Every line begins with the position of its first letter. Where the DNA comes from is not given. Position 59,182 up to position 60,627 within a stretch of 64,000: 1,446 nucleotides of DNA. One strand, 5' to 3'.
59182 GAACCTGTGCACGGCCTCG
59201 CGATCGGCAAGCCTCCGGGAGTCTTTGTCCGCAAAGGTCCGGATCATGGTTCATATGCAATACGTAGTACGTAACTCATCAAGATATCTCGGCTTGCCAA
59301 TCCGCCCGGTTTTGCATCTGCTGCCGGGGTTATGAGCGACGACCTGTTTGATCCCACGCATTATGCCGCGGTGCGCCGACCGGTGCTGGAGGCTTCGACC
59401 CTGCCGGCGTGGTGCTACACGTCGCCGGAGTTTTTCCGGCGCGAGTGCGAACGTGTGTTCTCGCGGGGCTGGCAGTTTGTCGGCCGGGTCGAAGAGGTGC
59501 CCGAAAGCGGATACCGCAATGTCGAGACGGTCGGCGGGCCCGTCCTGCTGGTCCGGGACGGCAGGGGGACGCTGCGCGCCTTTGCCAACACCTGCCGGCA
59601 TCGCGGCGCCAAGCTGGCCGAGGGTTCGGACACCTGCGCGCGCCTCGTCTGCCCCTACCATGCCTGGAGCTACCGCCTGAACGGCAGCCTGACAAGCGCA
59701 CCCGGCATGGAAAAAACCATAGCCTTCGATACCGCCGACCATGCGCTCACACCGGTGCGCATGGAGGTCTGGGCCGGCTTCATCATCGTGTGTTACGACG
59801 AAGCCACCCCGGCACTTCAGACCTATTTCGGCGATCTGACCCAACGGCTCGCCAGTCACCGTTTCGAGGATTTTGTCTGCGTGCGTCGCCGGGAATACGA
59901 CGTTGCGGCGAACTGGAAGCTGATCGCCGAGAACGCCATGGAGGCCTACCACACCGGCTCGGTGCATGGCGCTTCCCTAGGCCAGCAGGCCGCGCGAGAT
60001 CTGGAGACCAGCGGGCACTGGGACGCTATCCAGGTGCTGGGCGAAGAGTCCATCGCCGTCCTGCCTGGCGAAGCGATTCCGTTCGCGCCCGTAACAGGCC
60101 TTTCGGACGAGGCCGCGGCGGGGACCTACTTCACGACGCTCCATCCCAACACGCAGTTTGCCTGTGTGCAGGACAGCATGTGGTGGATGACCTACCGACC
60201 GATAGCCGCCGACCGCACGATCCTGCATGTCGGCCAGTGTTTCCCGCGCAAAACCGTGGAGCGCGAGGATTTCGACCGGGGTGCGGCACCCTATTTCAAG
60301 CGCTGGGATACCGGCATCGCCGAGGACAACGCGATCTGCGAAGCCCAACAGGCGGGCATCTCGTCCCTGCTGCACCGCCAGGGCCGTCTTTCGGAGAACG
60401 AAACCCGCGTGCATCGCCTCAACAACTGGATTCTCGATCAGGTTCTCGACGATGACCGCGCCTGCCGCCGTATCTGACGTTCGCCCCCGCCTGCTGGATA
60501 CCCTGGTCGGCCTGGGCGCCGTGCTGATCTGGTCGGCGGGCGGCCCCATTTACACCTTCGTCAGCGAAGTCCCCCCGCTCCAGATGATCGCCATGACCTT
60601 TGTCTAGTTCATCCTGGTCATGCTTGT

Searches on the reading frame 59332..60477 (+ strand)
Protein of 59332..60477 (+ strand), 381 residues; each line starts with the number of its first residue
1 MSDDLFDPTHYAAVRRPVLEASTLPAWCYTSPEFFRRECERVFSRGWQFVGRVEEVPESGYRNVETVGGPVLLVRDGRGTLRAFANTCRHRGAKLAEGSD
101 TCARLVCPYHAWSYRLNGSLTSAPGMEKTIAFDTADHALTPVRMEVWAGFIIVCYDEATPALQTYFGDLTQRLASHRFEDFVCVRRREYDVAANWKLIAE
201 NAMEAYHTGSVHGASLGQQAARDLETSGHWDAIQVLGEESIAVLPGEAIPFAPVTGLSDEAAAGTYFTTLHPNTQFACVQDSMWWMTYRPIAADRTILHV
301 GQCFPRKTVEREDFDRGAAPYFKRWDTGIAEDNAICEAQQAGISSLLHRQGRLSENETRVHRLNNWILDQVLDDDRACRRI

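Call 29: search_protein_families(library=pfam, proteins=[window:59332-60477:+], max_evalue=0.0001)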
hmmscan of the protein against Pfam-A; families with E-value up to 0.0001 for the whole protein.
window:59332-60477:+ (381 aa): 2 families
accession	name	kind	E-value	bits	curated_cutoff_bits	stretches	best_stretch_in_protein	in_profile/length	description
PF00848.25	Ring_hydroxyl_A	-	4.2e-29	102.4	24.9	1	178-371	1-206/208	Ring hydroxylating alpha subunit (catalytic domain)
PF00355.32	Rieske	-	4.8e-21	74.9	20.3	1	47-129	2-84/88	Rieske [2Fe-2S] domain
